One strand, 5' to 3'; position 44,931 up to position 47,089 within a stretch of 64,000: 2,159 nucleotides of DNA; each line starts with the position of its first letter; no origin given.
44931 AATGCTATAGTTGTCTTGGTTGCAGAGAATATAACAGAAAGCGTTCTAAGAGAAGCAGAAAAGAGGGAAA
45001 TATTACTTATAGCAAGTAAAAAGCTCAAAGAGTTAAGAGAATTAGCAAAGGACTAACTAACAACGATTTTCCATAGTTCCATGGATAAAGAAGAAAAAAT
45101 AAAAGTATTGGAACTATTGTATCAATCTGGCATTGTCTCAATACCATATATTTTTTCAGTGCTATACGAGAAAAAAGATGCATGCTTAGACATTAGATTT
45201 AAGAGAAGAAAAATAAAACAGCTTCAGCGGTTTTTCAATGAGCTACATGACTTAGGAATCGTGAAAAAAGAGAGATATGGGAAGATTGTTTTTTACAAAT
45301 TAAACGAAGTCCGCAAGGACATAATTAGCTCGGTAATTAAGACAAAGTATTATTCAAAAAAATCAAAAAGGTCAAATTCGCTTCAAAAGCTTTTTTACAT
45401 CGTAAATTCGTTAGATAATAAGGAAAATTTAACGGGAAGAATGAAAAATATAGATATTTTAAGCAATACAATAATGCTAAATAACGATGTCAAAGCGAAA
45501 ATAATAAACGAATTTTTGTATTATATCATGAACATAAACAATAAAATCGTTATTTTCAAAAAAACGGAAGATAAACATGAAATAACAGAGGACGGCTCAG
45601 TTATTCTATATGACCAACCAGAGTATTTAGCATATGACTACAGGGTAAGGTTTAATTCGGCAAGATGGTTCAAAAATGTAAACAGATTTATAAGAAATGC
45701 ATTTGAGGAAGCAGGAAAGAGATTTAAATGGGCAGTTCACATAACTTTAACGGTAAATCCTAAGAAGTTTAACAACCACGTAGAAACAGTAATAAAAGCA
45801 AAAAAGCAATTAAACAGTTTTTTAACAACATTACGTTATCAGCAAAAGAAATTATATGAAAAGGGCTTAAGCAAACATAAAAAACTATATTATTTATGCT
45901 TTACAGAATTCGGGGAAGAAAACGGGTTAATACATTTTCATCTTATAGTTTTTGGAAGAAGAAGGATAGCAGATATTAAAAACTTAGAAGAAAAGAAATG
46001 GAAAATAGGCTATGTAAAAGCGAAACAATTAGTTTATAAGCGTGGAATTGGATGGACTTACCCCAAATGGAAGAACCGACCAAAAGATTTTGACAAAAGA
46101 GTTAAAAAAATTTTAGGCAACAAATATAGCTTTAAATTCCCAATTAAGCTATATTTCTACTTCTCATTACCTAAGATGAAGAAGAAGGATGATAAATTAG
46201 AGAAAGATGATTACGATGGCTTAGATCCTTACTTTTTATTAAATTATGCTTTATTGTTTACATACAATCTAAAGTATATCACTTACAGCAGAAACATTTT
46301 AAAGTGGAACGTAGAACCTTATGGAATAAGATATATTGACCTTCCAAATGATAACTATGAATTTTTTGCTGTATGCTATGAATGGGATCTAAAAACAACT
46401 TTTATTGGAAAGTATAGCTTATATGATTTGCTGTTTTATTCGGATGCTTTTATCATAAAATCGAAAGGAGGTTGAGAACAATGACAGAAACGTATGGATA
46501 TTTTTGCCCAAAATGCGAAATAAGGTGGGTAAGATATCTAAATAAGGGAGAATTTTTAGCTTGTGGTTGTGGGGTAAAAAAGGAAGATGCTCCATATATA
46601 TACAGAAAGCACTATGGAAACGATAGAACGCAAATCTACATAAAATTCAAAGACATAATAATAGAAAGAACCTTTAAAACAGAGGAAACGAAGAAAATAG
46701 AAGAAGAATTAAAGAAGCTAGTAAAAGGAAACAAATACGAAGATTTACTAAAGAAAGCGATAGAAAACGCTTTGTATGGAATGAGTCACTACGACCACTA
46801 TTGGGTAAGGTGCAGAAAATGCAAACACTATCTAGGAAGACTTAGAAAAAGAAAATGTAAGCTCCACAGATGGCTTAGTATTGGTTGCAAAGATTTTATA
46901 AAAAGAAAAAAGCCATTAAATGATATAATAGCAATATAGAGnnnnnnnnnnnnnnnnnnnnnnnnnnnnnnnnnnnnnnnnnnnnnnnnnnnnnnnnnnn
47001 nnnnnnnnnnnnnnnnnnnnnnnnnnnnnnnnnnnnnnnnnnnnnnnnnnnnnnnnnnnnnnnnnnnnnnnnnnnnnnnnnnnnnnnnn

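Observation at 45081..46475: Rep-like protein with all three rolling-circle motifs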

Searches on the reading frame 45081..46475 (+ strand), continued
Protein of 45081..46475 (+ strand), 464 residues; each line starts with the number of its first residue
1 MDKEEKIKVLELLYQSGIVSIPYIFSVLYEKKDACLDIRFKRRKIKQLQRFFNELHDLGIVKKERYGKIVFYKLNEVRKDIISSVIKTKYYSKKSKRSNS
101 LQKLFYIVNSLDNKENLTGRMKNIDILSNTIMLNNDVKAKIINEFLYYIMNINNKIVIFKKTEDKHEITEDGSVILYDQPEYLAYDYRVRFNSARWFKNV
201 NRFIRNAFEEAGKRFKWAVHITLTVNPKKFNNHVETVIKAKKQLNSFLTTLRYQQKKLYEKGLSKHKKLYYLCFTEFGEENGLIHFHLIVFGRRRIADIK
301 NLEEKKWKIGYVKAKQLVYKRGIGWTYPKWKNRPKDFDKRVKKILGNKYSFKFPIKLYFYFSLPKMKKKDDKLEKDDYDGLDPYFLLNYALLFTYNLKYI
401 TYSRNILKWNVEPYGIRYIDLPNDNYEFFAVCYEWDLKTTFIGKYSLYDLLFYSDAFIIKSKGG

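Call 48: fold_search(model_id=the predicted structure, library=pdb)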
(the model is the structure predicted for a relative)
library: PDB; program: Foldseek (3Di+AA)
matches with E <= 10: 742; with E <= 0.001: 0
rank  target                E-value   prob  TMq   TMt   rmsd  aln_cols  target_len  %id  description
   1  6o8k                  1.4e-02  1.00  0.14  0.61   3.5        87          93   18  Crystal Structure of apo and reduced Sulfide-responsive transcriptional repressor (SqrR) from Rhodobacter capsulatus. (released 2020-04-01)
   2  1sd6_A                1.5e-02  1.00  0.16  0.50   6.0       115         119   14  Crystal Structure of Native MecI at 2.65 A (released 2004-02-24)
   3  1sd7_A                1.8e-02  1.00  0.16  0.49   6.2       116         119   18  Crystal Structure of a SeMet derivative of MecI at 2.65 A (released 2004-02-24)
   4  1r1u_A                2.4e-02  1.00  0.15  0.60   4.1        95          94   18  Crystal structure of the metal-sensing transcriptional repressor CzrA from Staphylococcus aureus in the apo-form (released 2004-05-18)
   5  1okr_A                2.6e-02  1.00  0.17  0.50   5.6       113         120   16  Three-dimensional structure of S.aureus methicillin-resistance regulating transcriptional repressor MecI. (released 2003-10-09)
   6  7p6f_DDD              2.9e-02  1.00  0.13  0.52   7.0       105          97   14  1.93 A resolution X-ray crystal structure of the transcriptional regulator SrnR from Streptomyces griseus (released 2022-05-25)
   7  6o8l                  3.0e-02  1.00  0.13  0.50   4.9        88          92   22  Crystal Structure of C9S apo and reduced Sulfide-responsive transcriptional repressor (SqrR) from Rhodobacter capsulatus (released 2020-04-01)
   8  6o8n_A                3.8e-02  1.00  0.13  0.55   4.3        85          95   18  Crystal Structure of C9S tetrasulfide state of Sulfide-responsive transcriptional repressor (SqrR) from Rhodobacter ca (released 2020-04-01)
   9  7p6f_AAA              3.8e-02  1.00  0.13  0.49   6.5       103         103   14  1.93 A resolution X-ray crystal structure of the transcriptional regulator SrnR from Streptomyces griseus (released 2022-05-25)
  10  6aht_A                3.8e-02  0.98  0.13  0.41   5.6       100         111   18  Plasmid partitioning protein TubR from Bacillus cereus (released 2019-06-26)
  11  4ooi_C                4.2e-02  1.00  0.14  0.60   3.4        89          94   20  Reduced HlyU from Vibrio cholerae N16961 (released 2014-12-31)
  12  3j7a_O                4.5e-02  1.00  0.13  0.70   5.8        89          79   16  Cryo-EM structure of the Plasmodium falciparum 80S ribosome bound to the anti-protozoan drug emetine, small subunit (released 2014-07-16)
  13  3ov8                  4.7e-02  1.00  0.15  0.67   4.6        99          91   14  Crystal structure of AF1382 from Archaeoglobus fulgidus, High resolution (released 2011-11-16)
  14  6hix_BN               4.7e-02  0.90  0.15  0.30  18.0       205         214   12  Cryo-EM structure of the Trypanosoma brucei mitochondrial ribosome - This entry contains the large mitoribosomal subu (released 2018-09-26)
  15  1r1u_B                5.0e-02  1.00  0.15  0.64   2.7        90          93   19  Crystal structure of the metal-sensing transcriptional repressor CzrA from Staphylococcus aureus in the apo-form (released 2004-05-18)
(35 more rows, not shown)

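Call 53: fold_search(model_id=the predicted structure, library=viral)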
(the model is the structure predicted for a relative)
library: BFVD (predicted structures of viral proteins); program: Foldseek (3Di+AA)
matches with E <= 10: 1361; with E <= 0.001: 100
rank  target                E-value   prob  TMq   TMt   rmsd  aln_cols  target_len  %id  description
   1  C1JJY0                2.8e-14  1.00  0.44  0.41  12.2       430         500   15  Uncharacterized protein 1 [Halorubrum pleomorphic virus 1]
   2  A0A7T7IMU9            1.7e-05  1.00  0.21  0.27  11.0       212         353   22  (no name in the UniProt tables at hand)
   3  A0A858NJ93            3.0e-05  1.00  0.22  0.20  16.0       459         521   12  (no name in the UniProt tables at hand)
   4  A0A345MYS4            3.5e-05  1.00  0.20  0.45   9.0       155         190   21  (no name in the UniProt tables at hand)
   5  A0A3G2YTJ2            3.9e-05  1.00  0.21  0.29  18.0       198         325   18  (no name in the UniProt tables at hand)
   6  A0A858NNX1            3.9e-05  1.00  0.21  0.35  15.5       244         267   18  (no name in the UniProt tables at hand)
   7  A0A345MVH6            3.9e-05  1.00  0.23  0.35  14.3       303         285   16  (no name in the UniProt tables at hand)
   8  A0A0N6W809            4.4e-05  1.00  0.30  0.48   6.9       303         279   14  (no name in the UniProt tables at hand)
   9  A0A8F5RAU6            4.4e-05  1.00  0.26  0.30  10.2       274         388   15  Replication initiator protein [Microvirus mar5]
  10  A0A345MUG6            4.9e-05  1.00  0.23  0.30   6.4       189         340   17  (no name in the UniProt tables at hand)
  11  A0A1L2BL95            4.9e-05  1.00  0.22  0.28  18.2       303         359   15  (no name in the UniProt tables at hand)
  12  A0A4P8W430            7.6e-05  1.00  0.23  0.27  11.1       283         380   15  (no name in the UniProt tables at hand)
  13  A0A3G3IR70            8.0e-05  1.00  0.23  0.24  11.6       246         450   15  (no name in the UniProt tables at hand)
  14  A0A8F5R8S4            8.0e-05  1.00  0.22  0.34  16.8       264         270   17  (no name in the UniProt tables at hand)
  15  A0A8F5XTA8            8.5e-05  1.00  0.20  0.21   7.9       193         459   18  Replication initiator protein [Microvirus mar27]
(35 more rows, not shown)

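Call 60: find_related_loci(query=A2, collection=metagenome_contigs, flank=10000)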
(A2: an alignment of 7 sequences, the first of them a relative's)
Query A2 (464 aa) in metagenome_contigs; peptide patterns used: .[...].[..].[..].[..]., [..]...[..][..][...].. (x = any residue, [..] = any of these).
231 stretches matched a pattern; 32 encode a relative of the query (tblastn E <= 1e-3); 32 distinct loci.
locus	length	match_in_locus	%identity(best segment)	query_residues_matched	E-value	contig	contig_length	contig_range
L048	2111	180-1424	36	12-437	3e-63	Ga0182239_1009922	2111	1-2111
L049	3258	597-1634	33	80-438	2e-52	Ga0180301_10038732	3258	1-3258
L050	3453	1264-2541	32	2-438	2e-47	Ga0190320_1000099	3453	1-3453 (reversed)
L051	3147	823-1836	34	95-438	8e-43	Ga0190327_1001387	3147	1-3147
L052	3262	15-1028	34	95-438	2e-42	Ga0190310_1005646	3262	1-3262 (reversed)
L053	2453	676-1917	29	12-439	7e-38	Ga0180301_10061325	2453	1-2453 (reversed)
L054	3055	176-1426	30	12-439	9e-36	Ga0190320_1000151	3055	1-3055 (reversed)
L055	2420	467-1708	29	12-439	6e-36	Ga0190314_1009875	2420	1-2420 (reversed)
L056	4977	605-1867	30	7-439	1e-35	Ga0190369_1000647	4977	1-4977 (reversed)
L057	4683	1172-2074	32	117-439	5e-34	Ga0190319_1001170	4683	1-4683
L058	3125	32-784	35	178-439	2e-30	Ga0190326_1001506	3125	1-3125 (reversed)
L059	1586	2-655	34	214-439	1e-24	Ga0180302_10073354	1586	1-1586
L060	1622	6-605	32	229-439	7e-18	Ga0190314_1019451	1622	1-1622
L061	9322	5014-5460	28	129-301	1e-16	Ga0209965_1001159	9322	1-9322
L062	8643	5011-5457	28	129-301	1e-16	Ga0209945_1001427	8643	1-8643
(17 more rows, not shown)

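Call 105: search_protein_families(library=padloc, proteins=[window:45081-46475:+], max_evalue=0.01)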
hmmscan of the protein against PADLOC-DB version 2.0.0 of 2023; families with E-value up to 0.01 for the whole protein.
window:45081-46475:+ (464 aa): 0 families

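Call 114: find_encoding_contigs(protein=P0008, flank=10000, max_places=4)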
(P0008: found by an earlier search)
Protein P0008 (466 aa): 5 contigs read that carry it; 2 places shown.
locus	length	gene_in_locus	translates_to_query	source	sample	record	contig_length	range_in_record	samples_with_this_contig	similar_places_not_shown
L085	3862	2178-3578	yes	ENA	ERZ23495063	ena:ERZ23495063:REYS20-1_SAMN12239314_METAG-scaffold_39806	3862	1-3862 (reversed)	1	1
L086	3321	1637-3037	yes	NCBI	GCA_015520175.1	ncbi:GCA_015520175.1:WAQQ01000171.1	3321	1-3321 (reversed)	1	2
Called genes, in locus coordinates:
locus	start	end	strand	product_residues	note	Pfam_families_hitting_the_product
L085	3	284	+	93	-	?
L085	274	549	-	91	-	-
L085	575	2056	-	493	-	PF00289:Biotin_carb_N, PF01071:GARS_A (weak), PF02222:ATP-grasp, PF02655:ATP-grasp_3 (weak), PF02786:CPSase_L_D2, PF07478:Dala_Dala_lig_C, PF08443:RimK (weak), PF02785:Biotin_carb_C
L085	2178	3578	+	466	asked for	PF00890:FAD_binding_2 (weak), PF01266:DAO (weak), PF01946:Thi4 (weak), PF03486:HI0933_like (weak), PF07992:Pyr_redox_2 (weak), PF13450:NAD_binding_8 (weak), PF07992:Pyr_redox_2, PF21688:FAD-depend_C, +6 more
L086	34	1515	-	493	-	PF00289:Biotin_carb_N, PF01071:GARS_A (weak), PF02222:ATP-grasp, PF02655:ATP-grasp_3 (weak), PF02786:CPSase_L_D2, PF07478:Dala_Dala_lig_C, PF08443:RimK (weak), PF02785:Biotin_carb_C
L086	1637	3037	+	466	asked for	PF00890:FAD_binding_2 (weak), PF01266:DAO (weak), PF01946:Thi4 (weak), PF03486:HI0933_like (weak), PF07992:Pyr_redox_2 (weak), PF13450:NAD_binding_8 (weak), PF07992:Pyr_redox_2, PF21688:FAD-depend_C, +6 more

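Call 118: search_protein_families(library=pfam, proteins=[L049:333-1769:+, L053:559-1953:+, P0020, P0009], max_evalue=0.01)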
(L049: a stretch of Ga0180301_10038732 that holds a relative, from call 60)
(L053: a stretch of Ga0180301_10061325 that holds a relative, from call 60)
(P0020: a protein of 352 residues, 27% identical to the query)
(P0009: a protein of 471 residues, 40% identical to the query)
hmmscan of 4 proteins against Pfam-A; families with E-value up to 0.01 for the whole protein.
L049:333-1769:+ (478 aa): 3 families
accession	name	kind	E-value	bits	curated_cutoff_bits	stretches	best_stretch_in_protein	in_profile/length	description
PF23343.2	REP_ORF2-G2P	-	5.6e-12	46.2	27.8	1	232-303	13-83/99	Replication-associated protein ORF2/G2P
PF01978.25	TrmB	-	0.00022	21.5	25.6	1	51-82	36-65/68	Sugar-specific transcriptional regulator TrmB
PF16821.10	C_Hendra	-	0.0034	17.7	30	1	81-140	77-136/153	C protein from hendra and measles viruses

L053:559-1953:+ (464 aa): 1 family
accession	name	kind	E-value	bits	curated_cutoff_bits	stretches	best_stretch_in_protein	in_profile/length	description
PF23343.2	REP_ORF2-G2P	-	5.8e-11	43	27.8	1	244-342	2-85/99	Replication-associated protein ORF2/G2P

P0020 (352 aa): 1 family
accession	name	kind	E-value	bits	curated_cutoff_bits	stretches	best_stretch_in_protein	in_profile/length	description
PF23343.2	REP_ORF2-G2P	-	4e-09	37.1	27.8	1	139-270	3-98/99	Replication-associated protein ORF2/G2P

P0009 (471 aa): 1 family
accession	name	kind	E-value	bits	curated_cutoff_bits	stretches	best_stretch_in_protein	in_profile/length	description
PF23343.2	REP_ORF2-G2P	-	2.7e-11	44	27.8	1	210-300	3-84/99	Replication-associated protein ORF2/G2P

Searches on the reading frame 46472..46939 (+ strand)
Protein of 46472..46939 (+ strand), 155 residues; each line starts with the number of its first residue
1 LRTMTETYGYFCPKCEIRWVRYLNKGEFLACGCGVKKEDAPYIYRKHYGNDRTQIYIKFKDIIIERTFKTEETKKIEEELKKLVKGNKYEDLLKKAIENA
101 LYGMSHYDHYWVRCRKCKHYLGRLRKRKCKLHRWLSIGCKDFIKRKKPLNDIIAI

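Call 3: search_protein_families(library=pfam, proteins=[window:46472-46939:+], max_evalue=1)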
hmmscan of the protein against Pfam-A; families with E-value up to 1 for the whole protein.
window:46472-46939:+ (155 aa): 3 families
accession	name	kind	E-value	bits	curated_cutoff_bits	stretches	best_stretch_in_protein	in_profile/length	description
PF14251.12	PterinBD-DUF4346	-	0.057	14.6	29.6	1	55-109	9-62/86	PterinBD-DUF4346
PF09814.14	HECT_2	-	0.094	12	22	1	82-134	197-233/369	HECT-like Ubiquitin-conjugating enzyme (E2)-binding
PF14205.11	Cys_rich_KTR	-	0.12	12.6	25.5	0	3-16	21-34/54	Cysteine-rich KTR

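Call 4: search_protein_families(library=phrogs, proteins=[window:46472-46939:+], max_evalue=1)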
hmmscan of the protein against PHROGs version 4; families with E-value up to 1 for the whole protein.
window:46472-46939:+ (155 aa): 3 families
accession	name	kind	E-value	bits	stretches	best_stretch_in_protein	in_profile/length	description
phrog_4786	-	other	0.016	15.8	1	6-88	140-220/252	cysteine dioxygenase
phrog_13365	-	unknown function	0.052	14.8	1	43-73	20-52/69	-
phrog_18287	-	unknown function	0.6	10.1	1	44-97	300-353/398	-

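Call 37: search_protein_families(library=ncbifam, proteins=[window:46472-46939:+], max_evalue=0.01)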
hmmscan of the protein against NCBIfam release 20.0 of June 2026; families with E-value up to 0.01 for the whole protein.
window:46472-46939:+ (155 aa): 1 family
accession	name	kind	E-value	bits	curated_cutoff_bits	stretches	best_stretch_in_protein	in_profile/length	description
TIGR02910.1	sulfite_red_A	equivalog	0.0038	16.5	323.15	1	16-118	126-226/334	anaerobic sulfite reductase subunit AsrA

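Call 105: search_protein_families(library=padloc, proteins=[window:46472-46939:+], max_evalue=0.01)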
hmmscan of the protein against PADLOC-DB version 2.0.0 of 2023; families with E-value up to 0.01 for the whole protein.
window:46472-46939:+ (155 aa): 1 family
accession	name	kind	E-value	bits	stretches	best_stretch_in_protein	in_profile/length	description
PDLC00013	DruE1|DruE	-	0.0024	13.7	1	36-129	910-1000/1776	SNF2 family N-terminal domain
